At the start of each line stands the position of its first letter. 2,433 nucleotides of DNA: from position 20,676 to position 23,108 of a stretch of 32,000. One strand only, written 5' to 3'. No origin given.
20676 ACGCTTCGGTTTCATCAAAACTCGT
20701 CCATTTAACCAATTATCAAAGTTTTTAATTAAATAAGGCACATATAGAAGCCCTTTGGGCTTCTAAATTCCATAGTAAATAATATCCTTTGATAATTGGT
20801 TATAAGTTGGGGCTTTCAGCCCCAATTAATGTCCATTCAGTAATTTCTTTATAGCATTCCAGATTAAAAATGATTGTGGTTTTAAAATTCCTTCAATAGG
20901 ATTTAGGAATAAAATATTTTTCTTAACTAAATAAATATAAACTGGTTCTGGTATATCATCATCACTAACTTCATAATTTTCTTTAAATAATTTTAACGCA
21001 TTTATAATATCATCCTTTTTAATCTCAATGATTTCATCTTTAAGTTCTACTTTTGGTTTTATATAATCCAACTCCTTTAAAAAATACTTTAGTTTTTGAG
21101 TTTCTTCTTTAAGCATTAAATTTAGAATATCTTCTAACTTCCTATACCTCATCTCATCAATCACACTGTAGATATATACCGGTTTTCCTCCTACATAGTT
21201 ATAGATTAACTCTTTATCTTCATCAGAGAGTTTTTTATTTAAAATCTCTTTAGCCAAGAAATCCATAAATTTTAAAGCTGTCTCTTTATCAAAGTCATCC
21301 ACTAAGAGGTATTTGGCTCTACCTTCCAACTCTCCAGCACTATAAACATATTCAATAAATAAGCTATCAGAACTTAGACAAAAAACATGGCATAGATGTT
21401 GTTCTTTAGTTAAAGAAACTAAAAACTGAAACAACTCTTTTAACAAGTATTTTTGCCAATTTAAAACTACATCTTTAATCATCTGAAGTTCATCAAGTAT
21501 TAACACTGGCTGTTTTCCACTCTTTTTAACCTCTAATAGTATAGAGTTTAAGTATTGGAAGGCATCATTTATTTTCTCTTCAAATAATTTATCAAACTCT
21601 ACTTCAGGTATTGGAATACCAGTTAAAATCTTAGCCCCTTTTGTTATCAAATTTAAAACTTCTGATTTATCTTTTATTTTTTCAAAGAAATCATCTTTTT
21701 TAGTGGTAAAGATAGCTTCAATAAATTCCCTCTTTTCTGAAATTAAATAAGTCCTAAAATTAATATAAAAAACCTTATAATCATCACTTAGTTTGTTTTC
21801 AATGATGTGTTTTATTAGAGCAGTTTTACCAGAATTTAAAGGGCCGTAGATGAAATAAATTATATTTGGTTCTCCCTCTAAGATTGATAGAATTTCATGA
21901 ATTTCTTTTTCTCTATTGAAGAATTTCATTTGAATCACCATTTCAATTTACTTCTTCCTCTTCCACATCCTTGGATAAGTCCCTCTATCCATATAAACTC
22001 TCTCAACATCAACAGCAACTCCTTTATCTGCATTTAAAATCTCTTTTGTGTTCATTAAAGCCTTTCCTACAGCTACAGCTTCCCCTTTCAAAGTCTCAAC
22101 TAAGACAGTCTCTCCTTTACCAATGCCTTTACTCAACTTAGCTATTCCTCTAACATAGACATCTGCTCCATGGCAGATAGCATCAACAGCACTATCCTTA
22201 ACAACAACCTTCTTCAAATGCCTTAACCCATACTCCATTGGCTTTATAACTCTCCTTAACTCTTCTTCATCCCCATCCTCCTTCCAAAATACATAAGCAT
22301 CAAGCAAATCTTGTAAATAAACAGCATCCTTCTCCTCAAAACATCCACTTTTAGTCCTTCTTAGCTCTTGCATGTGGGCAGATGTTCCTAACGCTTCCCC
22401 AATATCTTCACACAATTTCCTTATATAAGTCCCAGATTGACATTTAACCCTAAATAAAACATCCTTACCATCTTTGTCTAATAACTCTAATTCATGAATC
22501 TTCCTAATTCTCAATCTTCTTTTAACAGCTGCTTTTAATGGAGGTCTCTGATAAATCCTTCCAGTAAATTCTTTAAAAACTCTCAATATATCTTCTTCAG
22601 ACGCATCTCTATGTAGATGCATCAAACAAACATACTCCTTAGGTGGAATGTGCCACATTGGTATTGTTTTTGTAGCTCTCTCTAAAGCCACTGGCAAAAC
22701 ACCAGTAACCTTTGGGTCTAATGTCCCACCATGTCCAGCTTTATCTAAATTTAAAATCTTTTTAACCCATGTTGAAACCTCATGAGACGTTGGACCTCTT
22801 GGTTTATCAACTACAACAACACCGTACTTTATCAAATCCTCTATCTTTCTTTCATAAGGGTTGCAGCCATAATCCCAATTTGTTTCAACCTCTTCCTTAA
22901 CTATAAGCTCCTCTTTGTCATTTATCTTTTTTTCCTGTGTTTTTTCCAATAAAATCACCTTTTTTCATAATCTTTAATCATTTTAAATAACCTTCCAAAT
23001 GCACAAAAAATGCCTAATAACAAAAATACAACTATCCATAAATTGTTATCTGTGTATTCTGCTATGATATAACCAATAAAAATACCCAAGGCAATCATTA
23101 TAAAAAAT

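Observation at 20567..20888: ATPase gene 3' end duplicated across a 217-bp block of nested palindromic elements, again with synonymous-biased divergence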

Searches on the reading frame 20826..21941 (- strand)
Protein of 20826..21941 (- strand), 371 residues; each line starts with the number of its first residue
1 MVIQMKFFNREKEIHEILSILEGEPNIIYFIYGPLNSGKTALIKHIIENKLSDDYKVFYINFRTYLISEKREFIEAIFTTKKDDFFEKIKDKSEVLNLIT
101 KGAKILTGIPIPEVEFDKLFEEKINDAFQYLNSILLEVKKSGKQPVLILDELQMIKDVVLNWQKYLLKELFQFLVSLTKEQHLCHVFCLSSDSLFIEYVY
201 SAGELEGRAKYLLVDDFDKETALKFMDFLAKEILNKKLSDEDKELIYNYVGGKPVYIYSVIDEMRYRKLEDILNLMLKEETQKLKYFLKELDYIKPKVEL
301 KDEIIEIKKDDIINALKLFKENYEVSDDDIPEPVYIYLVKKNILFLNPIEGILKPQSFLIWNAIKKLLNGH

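Call 9: find_encoding_contigs(protein=window:20826-21941:-, flank=3000, max_places=6)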
Protein window:20826-21941:- (371 aa): 1 contig read that carries it; 1 place shown.
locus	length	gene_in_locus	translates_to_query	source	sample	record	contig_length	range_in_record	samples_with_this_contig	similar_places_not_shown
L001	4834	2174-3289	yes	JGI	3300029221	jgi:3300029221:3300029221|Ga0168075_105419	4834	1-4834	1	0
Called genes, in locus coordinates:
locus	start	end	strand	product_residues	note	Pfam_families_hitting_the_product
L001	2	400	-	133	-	?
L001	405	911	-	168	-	PF10702:DUF2507, PF02830:V4R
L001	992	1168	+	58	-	PF09527:ATPase_gene1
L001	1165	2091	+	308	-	PF08068:DKCLD, PF01509:TruB_N, PF21238:Pus10_C (weak), PF16198:TruB_C_2, PF01472:PUA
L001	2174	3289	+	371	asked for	PF01637:ATPase_2, PF13191:AAA_16, PF13401:AAA_22 (weak), PF13173:AAA_14 (faint), PF21690:MJ1010-like_2nd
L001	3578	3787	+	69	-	PF12797:Fer4_2 (faint), PF12837:Fer4_6 (weak), PF13237:Fer4_10 (weak), PF14697:Fer4_21 (faint), PF12838:Fer4_7, PF13187:Fer4_9, PF00037:Fer4 (weak), PF12837:Fer4_6 (weak), +2 more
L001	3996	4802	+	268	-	PF05165:GCH_III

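Call 10: search_protein_families(library=pfam, proteins=[window:20826-21941:-])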
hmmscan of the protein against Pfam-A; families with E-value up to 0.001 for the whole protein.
window:20826-21941:- (371 aa): 6 families
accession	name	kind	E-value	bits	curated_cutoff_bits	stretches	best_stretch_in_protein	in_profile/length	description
PF01637.24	ATPase_2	-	1.1e-69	235.1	33.2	1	7-259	1-224/225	ATPase domain predominantly from Archaea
PF21690.3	MJ1010-like_2nd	-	6.2e-37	126.2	27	1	270-368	1-91/91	Uncharacterized ATP-binding protein MJ1010-like, C-terminal domain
PF13191.12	AAA_16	-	3.2e-10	41.2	32.6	1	6-184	1-165/167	AAA ATPase domain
PF13173.12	AAA_14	-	1.2e-08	35.5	27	1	28-81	4-57/129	AAA domain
PF13401.12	AAA_22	-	1.4e-06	29.1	27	1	28-187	7-120/130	AAA domain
PF00004.35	AAA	-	0.00018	22.4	21.2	0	30-81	2-53/131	ATPase family associated with various cellular activities (AAA)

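Call 11: find_related_loci(query=window:20826-21941:-, collection=genome_contigs, flank=10000)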
Query window:20826-21941:- (371 aa) in genome_contigs; peptide patterns used: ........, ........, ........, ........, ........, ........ (x = any residue, [..] = any of these).
117 stretches matched a pattern; 13 encode a relative of the query (tblastn E <= 1e-3); 12 distinct loci.
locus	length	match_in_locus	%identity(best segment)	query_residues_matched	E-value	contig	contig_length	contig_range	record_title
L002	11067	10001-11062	76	5-368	1e-175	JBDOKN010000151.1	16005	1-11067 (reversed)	MAG: Methanocaldococcus sp. isolate FK190211_WC_175_metabat2_scaf2bin.012 NODE_328_length_16005_cov_16.870576, whole gen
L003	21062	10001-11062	74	5-368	1e-172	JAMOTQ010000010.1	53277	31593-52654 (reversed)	MAG: Methanocaldococcus sp. isolate 4571-419_metabat2_scaf2bin.033 4571-419_scaffold_108_c1, whole genome shotgun sequen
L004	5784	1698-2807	65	5-368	8e-148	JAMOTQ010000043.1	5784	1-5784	MAG: Methanocaldococcus sp. isolate 4571-419_metabat2_scaf2bin.033 4571-419_scaffold_1855_c1, whole genome shotgun seque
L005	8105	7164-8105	79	1-314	4e-161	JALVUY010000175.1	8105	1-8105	MAG: Methanocaldococcaceae archaeon isolate M10_maxbin2_scaf2bin.148 M10_NODE_5271_length_8105_cov_2.171221, whole genom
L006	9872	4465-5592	59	1-366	2e-130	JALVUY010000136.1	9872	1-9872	MAG: Methanocaldococcaceae archaeon isolate M10_maxbin2_scaf2bin.148 M10_NODE_3772_length_9872_cov_1.854387, whole genom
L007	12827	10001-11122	59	7-368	3e-129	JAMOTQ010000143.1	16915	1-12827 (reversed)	MAG: Methanocaldococcus sp. isolate 4571-419_metabat2_scaf2bin.033 4571-419_scaffold_724_c2, whole genome shotgun sequen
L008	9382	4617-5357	73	125-368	3e-114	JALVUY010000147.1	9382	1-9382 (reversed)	MAG: Methanocaldococcaceae archaeon isolate M10_maxbin2_scaf2bin.148 M10_NODE_4086_length_9382_cov_2.100594, whole genom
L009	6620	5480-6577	52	5-368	1e-109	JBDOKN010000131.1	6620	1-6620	MAG: Methanocaldococcus sp. isolate FK190211_WC_175_metabat2_scaf2bin.012 NODE_1735_length_6620_cov_16.779301, whole gen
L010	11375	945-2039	53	5-368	2e-104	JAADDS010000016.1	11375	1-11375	MAG: Methanococci archaeon isolate L_MetaBat.10 contig-127_6646, whole genome shotgun sequence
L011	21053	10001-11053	53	2-365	1e-110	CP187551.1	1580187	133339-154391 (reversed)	Methanocaldococcus sp. 16A chromosome, complete genome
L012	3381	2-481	64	199-368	1e-57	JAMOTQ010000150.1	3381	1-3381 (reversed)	MAG: Methanocaldococcus sp. isolate 4571-419_metabat2_scaf2bin.033 4571-419_scaffold_7977_c1, whole genome shotgun seque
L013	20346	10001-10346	56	220-370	1e-22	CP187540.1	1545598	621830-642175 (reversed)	Methanocaldococcus sp. 28A chromosome, complete genome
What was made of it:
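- Tried and rejected: The genome_contigs scan returned only other species (call 11).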

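Call 52: search_dna_similar(query=window:20826-21941:-, collection=plasmids, mode=protein, max_evalue=1e-10)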
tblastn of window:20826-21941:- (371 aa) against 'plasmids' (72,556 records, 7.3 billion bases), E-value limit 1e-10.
No match.

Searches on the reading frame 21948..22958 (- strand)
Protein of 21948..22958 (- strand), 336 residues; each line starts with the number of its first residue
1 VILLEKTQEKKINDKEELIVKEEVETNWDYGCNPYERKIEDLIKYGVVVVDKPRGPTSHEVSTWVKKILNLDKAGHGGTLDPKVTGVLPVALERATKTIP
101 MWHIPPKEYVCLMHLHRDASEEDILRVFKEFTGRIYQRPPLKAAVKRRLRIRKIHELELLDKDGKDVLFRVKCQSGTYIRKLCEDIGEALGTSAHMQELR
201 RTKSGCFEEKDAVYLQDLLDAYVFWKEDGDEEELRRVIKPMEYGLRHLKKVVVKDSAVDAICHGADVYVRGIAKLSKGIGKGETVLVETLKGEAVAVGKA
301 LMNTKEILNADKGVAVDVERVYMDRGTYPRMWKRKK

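Call 10: search_protein_families(library=pfam, proteins=[window:21948-22958:-])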
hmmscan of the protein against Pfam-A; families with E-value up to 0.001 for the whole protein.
window:21948-22958:- (336 aa): 6 families
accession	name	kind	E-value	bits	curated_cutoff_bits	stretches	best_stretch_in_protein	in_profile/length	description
PF16198.10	TruB_C_2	-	2e-28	98.7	29.3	1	180-245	1-65/66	tRNA pseudouridylate synthase B C-terminal domain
PF01509.24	TruB_N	-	2e-27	96.8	27.3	1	66-179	1-149/149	TruB family pseudouridylate synthase (N terminal domain)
PF08068.17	DKCLD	-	4e-22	78.5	27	1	12-61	8-57/58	DKCLD (NUC011) domain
PF01472.26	PUA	-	6e-21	74.6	24.8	1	249-322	1-74/74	PUA domain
PF21238.2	Pus10_C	-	8.4e-06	25.9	27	1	107-184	124-203/232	Pus10, C-terminal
PF03657.19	UPF0113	-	0.00079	20.1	23.8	0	250-328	1-70/73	UPF0113 PUA domain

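Call 35: find_homologous_proteins(query=window:21948-22958:-, max_evalue=1e-100)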
Query window:21948-22958:- (336 aa): 2690 proteins with E <= 1e-100 among 8000 candidates; the best 120 are listed.
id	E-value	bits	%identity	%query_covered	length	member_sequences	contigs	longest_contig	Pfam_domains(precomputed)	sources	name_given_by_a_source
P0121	9.1e-216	733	95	100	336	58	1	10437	PF08068.18,PF01509.24,PF01472.27,PF16198.11,PF21238.3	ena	-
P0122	1.3e-193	660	87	95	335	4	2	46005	PF08068.18,PF01509.24,PF01472.27,PF16198.11,PF21238.3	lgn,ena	-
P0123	4.5e-182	622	84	93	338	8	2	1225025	PF08068.18,PF01509.24,PF01472.27,PF16198.11,PF21238.3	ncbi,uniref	ncbi:RNA-guided pseudouridylation complex pseudouridine synthase subunit Cbf5 [Methanotorris formici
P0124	6.7e-175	599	81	95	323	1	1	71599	PF08068.18,PF01509.24,PF01472.27,PF16198.11,PF03657.20,PF21238.3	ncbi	-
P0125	6.2e-173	592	80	95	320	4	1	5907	PF08068.18,PF01509.24,PF01472.27,PF16198.11,PF21238.3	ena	-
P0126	1.7e-167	575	76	95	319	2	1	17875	PF08068.18,PF01509.24,PF01472.27,PF16198.11,PF03657.20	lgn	-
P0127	8.3e-164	562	74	95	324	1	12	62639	PF08068.18,PF01509.24,PF01472.27,PF16198.11,PF21238.3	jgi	jgi:H/ACA ribonucleoprotein complex subunit 4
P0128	2.3e-163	561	74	95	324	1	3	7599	PF08068.18,PF01509.24,PF01472.27,PF16198.11,PF21238.3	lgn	-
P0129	1.0e-162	559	74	95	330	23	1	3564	PF08068.18,PF01509.24,PF01472.27,PF16198.11,PF21238.3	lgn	-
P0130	4.1e-162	557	76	94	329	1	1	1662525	PF08068.18,PF01509.24,PF01472.27,PF16198.11,PF21238.3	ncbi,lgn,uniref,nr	ncbi:RNA-guided pseudouridylation complex pseudouridine synthase subunit Cbf5 [Methanothermococcus o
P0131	2.2e-161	554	73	95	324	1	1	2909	PF08068.18,PF01509.24,PF01472.27,PF16198.11,PF21238.3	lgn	-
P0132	3.0e-157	541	72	95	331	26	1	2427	PF08068.18,PF01509.24,PF01472.27,PF16198.11,PF21238.3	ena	-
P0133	3.9e-155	534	68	95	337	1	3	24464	PF08068.18,PF01509.24,PF01472.27,PF16198.11,PF21238.3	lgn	-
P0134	3.3e-154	531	69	95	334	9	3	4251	PF08068.18,PF01509.24,PF01472.27,PF16198.11,PF21238.3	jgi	jgi:H/ACA ribonucleoprotein complex subunit 4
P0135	5.0e-154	530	73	95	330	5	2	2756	PF08068.18,PF01509.24,PF01472.27,PF16198.11,PF21238.3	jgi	-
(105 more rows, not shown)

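Call 36: find_encoding_contigs(protein=P0121, flank=6000, max_places=4)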
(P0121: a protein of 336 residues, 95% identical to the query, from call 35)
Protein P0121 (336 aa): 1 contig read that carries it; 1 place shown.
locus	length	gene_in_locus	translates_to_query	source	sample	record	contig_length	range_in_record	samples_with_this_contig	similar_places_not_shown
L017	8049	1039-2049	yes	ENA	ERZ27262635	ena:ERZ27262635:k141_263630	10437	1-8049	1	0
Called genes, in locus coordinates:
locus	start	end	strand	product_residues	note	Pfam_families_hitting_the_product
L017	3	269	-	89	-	?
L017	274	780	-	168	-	PF10702:DUF2507 (weak), PF02830:V4R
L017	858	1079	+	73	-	PF09527:ATPase_gene1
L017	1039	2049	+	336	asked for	PF08068:DKCLD, PF01509:TruB_N, PF21238:Pus10_C (weak), PF16198:TruB_C_2, PF01472:PUA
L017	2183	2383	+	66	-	PF12797:Fer4_2 (faint), PF12837:Fer4_6 (weak), PF13237:Fer4_10 (weak), PF14697:Fer4_21 (faint), PF12800:Fer4_4 (faint), PF12838:Fer4_7, PF13187:Fer4_9, PF00037:Fer4 (weak), +1 more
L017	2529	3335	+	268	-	PF05165:GCH_III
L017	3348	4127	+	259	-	PF01207:Dus (weak)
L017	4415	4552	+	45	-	PF27276:MJ0349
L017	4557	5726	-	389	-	PF05201:GlutR_N, PF02826:2-Hacid_dh_C, PF16912:Glu_dehyd_C (weak), PF01488:Shikimate_DH, PF13241:NAD_binding_7 (weak), PF03807:F420_oxidored, PF00745:GlutR_dimer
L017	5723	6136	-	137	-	PF05168:HEPN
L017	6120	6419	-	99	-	PF01909:NTP_transf_2, PF18765:Polbeta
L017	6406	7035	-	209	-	PF13241:NAD_binding_7, PF03435:Sacchrp_dh_NADP (weak)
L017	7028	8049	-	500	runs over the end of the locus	PF02310:B12-binding, PF04055:Radical_SAM, PF01938:TRAM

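Call 37: find_encoding_contigs(protein=P0122, flank=6000, max_places=3)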
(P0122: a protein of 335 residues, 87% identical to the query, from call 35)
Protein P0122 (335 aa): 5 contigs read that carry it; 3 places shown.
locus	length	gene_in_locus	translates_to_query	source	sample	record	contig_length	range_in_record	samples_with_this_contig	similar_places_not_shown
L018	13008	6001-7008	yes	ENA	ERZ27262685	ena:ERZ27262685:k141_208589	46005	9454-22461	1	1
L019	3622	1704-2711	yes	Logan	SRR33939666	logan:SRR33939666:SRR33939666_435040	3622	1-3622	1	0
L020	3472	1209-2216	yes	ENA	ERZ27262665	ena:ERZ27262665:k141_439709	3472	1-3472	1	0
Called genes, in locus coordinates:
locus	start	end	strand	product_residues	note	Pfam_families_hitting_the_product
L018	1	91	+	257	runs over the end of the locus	PF01493:GXGXG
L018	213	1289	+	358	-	PF00037:Fer4, PF12837:Fer4_6 (weak), PF13183:Fer4_8 (faint), PF04422:FrhB_FdhB_N, PF04432:FrhB_FdhB_C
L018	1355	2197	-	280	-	PF00290:Trp_syntA, PF00977:His_biosynth (faint)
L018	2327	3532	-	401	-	PF00291:PALP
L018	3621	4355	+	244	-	PF01269:Fibrillarin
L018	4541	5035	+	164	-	PF17832:Pre-PUA, PF09183:DUF1947, PF01472:PUA, PF26292:PUA_elF2D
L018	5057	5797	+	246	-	PF27246:MJ1433_N, PF27232:MJ1433_C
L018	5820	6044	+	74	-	PF09527:ATPase_gene1 (weak)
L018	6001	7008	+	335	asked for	PF08068:DKCLD, PF01509:TruB_N, PF21238:Pus10_C (weak), PF16198:TruB_C_2, PF01472:PUA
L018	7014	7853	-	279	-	PF01209:Ubie_methyltran (weak), PF03602:Cons_hypoth95 (weak), PF01564:Spermine_synth (weak), PF02475:TRM5-TYW2_MTfase (weak), PF05175:MTS, PF13847:Methyltransf_31, PF08241:Methyltransf_11, PF13649:Methyltransf_25, +3 more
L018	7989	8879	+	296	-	PF02082:Rrf2 (weak), PF03444:WHD_HrcA, PF08279:HTH_11 (weak), PF00571:CBS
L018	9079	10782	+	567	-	PF00682:HMGL-like, PF25919:BSH_CusB (faint), PF02436:PYC_OADA, PF00364:Biotin_lipoyl, PF25917:BSH_RND, PF25997:BSH_YhbJ (weak), PF25973:BSH_CzcB (faint), PF25984:BSH_YknX (weak)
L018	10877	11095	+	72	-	PF09855:Zn_ribbon_13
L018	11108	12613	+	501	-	PF00289:Biotin_carb_N, PF01071:GARS_A (weak), PF02222:ATP-grasp (weak), PF02786:CPSase_L_D2, PF07478:Dala_Dala_lig_C, PF08443:RimK, PF02785:Biotin_carb_C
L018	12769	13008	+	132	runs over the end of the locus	PF21485:IF5A-like_N, PF08207:EFP_N (faint), PF01287:eIF-5a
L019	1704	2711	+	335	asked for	PF08068:DKCLD, PF01509:TruB_N, PF21238:Pus10_C (weak), PF16198:TruB_C_2, PF01472:PUA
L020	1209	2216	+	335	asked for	PF08068:DKCLD, PF01509:TruB_N, PF21238:Pus10_C (weak), PF16198:TruB_C_2, PF01472:PUA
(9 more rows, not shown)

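Call 53: list_cluster_members(proteins=[P0121])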
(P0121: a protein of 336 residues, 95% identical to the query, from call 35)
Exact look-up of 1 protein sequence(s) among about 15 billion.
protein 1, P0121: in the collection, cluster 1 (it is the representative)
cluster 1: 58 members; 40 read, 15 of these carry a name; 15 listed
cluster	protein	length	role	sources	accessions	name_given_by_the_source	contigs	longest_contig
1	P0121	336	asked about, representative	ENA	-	-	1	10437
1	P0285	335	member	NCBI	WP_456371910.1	RNA-guided pseudouridylation complex pseudouridine synthase subunit Cbf5 ...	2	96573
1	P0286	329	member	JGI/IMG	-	H/ACA ribonucleoprotein complex subunit 4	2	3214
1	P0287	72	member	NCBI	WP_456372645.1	PUA domain-containing protein, partial [Methanocaldococcus sp.]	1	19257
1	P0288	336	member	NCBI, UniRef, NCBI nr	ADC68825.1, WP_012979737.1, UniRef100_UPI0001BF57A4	rRNA pseudouridine synthase [Methanocaldococcus sp. FS406-22] | RNA-guided pseudouridylation complex pseudouridine synthase subunit Cbf5 n=1 ... | RNA-guided pseudouridylation complex pseudouridine synthase subunit Cbf5 ...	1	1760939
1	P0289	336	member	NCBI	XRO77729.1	RNA-guided pseudouridylation complex pseudouridine synthase subunit Cbf5 ...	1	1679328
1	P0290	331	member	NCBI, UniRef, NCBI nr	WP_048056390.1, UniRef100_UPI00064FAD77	RNA-guided pseudouridylation complex pseudouridine synthase subunit Cbf5 ... | RNA-guided pseudouridylation complex pseudouridine synthase subunit Cbf5 n=1 ...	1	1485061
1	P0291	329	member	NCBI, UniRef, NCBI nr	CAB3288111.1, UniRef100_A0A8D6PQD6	putative tRNA pseudouridine synthase B [Methanocaldococcus lauensis] | Probable tRNA pseudouridine synthase B n=1 Tax=Methanocaldococcus lauensis TaxID=2546128 ...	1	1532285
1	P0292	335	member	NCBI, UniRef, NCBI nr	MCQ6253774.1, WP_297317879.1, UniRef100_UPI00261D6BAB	RNA-guided pseudouridylation complex pseudouridine synthase subunit Cbf5 ... | RNA-guided pseudouridylation complex pseudouridine synthase subunit Cbf5 n=1 ...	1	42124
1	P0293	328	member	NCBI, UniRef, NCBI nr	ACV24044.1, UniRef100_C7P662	rRNA pseudouridine synthase [Methanocaldococcus fervens AG86] | Probable tRNA pseudouridine synthase B n=1 Tax=Methanocaldococcus fervens (strain DSM ...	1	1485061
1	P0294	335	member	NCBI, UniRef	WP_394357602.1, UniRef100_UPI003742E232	RNA-guided pseudouridylation complex pseudouridine synthase subunit Cbf5 ... | RNA-guided pseudouridylation complex pseudouridine synthase subunit Cbf5 n=1 ...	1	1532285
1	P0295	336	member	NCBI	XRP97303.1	RNA-guided pseudouridylation complex pseudouridine synthase subunit Cbf5 ...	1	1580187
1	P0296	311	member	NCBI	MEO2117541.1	MAG: RNA-guided pseudouridylation complex pseudouridine synthase subunit Cbf5, partial ...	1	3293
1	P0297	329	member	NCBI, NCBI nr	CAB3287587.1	putative tRNA pseudouridine synthase B [Methanocaldococcus lauensis]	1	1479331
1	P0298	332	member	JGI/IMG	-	H/ACA ribonucleoprotein complex subunit 4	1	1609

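Call 54: find_encoding_contigs(protein=P0288, flank=5000, max_places=1)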
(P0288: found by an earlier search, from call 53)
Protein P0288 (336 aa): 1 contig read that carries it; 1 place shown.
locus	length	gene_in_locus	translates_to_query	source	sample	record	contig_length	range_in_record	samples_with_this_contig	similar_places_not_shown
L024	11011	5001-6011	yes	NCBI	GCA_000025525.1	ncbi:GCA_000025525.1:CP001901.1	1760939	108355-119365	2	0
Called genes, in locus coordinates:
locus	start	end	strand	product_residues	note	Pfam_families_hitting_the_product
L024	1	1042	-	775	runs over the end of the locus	PF03063:Prismane, PF12838:Fer4_7 (weak), PF13187:Fer4_9 (weak), PF25160:LdpA_Fe-S-bd (weak)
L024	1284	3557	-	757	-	PF18537:CODH_A_N, PF03598:CdhC, PF19436:ACS_CODH_B_C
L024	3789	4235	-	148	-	PF01022:HTH_5 (faint), PF01047:MarR (faint), PF12802:MarR_2 (weak), PF13404:HTH_AsnC-type, PF13412:HTH_24, PF08279:HTH_11 (weak), PF22451:NirdL-like_HTH (weak), PF01037:AsnC_trans_reg, +1 more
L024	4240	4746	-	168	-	PF10702:DUF2507 (weak), PF02830:V4R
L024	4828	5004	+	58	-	PF09527:ATPase_gene1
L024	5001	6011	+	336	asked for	PF08068:DKCLD, PF01509:TruB_N, PF21238:Pus10_C (weak), PF16198:TruB_C_2, PF01472:PUA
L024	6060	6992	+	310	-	PF06050:HGD-D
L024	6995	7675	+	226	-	PF01869:BcrAD_BadFG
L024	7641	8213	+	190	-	PF00583:Acetyltransf_1 (weak)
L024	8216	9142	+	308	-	-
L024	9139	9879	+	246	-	-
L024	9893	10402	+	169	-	-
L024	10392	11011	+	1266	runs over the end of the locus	-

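Call 56: find_encoding_contigs(protein=P0289, flank=5000, max_places=1)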
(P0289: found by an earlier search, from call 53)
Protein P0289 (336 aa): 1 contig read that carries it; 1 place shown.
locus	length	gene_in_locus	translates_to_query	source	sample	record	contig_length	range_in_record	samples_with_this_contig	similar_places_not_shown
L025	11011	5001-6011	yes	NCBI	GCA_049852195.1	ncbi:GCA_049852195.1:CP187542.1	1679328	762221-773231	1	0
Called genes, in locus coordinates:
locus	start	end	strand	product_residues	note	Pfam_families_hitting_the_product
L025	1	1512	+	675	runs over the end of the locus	-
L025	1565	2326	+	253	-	PF02540:NAD_synthase, PF03054:tRNA_Me_trans (weak)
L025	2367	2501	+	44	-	-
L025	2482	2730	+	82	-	PF10011:DUF2254 (weak)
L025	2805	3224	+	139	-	-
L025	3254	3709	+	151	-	-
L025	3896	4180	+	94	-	-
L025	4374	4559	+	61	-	-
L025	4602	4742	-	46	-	-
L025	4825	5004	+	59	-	PF09527:ATPase_gene1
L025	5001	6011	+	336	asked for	PF08068:DKCLD, PF01509:TruB_N, PF16198:TruB_C_2, PF01472:PUA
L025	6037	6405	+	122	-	PF00190:Cupin_1, PF01050:MannoseP_isomer, PF07883:Cupin_2, PF06560:GPI (faint), PF02311:AraC_binding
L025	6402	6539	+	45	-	PF21690:MJ1010-like_2nd (weak)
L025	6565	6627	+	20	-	PF21690:MJ1010-like_2nd (weak)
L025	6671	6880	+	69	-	PF12797:Fer4_2 (faint), PF12837:Fer4_6 (weak), PF13237:Fer4_10 (weak), PF14697:Fer4_21 (faint), PF12800:Fer4_4 (faint), PF12838:Fer4_7, PF13187:Fer4_9, PF00037:Fer4 (weak), +1 more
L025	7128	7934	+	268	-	PF05165:GCH_III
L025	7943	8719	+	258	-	PF01207:Dus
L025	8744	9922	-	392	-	PF05201:GlutR_N, PF02826:2-Hacid_dh_C (weak), PF02423:OCD_Mu_crystall (weak), PF16912:Glu_dehyd_C (weak), PF01488:Shikimate_DH, PF03807:F420_oxidored, PF13241:NAD_binding_7 (weak), PF00745:GlutR_dimer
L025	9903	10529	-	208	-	PF13241:NAD_binding_7, PF03435:Sacchrp_dh_NADP (faint)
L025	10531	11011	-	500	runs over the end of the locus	PF02310:B12-binding, PF04055:Radical_SAM, PF01938:TRAM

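Call 57: find_encoding_contigs(protein=P0295, flank=5000, max_places=1)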
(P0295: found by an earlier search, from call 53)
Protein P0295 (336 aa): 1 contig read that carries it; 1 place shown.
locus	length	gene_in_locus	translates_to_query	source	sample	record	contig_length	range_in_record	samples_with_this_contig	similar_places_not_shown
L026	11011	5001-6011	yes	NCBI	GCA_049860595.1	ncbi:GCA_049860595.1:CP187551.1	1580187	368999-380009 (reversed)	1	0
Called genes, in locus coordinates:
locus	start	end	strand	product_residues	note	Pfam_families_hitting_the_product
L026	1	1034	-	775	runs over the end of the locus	PF13183:Fer4_8 (faint), PF03063:Prismane, PF12838:Fer4_7 (weak)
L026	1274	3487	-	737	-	PF18537:CODH_A_N, PF03598:CdhC, PF19436:ACS_CODH_B_C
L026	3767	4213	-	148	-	PF01022:HTH_5 (faint), PF01047:MarR (faint), PF12802:MarR_2 (weak), PF13404:HTH_AsnC-type, PF13412:HTH_24, PF22451:NirdL-like_HTH (weak), PF01037:AsnC_trans_reg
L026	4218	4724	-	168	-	PF10702:DUF2507 (weak), PF02830:V4R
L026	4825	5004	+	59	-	PF09527:ATPase_gene1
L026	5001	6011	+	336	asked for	PF08068:DKCLD, PF03657:UPF0113 (faint), PF01509:TruB_N, PF21238:Pus10_C (weak), PF16198:TruB_C_2, PF01472:PUA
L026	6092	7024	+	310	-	PF06050:HGD-D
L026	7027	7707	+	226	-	PF01869:BcrAD_BadFG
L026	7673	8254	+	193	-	PF00583:Acetyltransf_1, PF13420:Acetyltransf_4 (weak)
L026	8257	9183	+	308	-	-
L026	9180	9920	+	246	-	-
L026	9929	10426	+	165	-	-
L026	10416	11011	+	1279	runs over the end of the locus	-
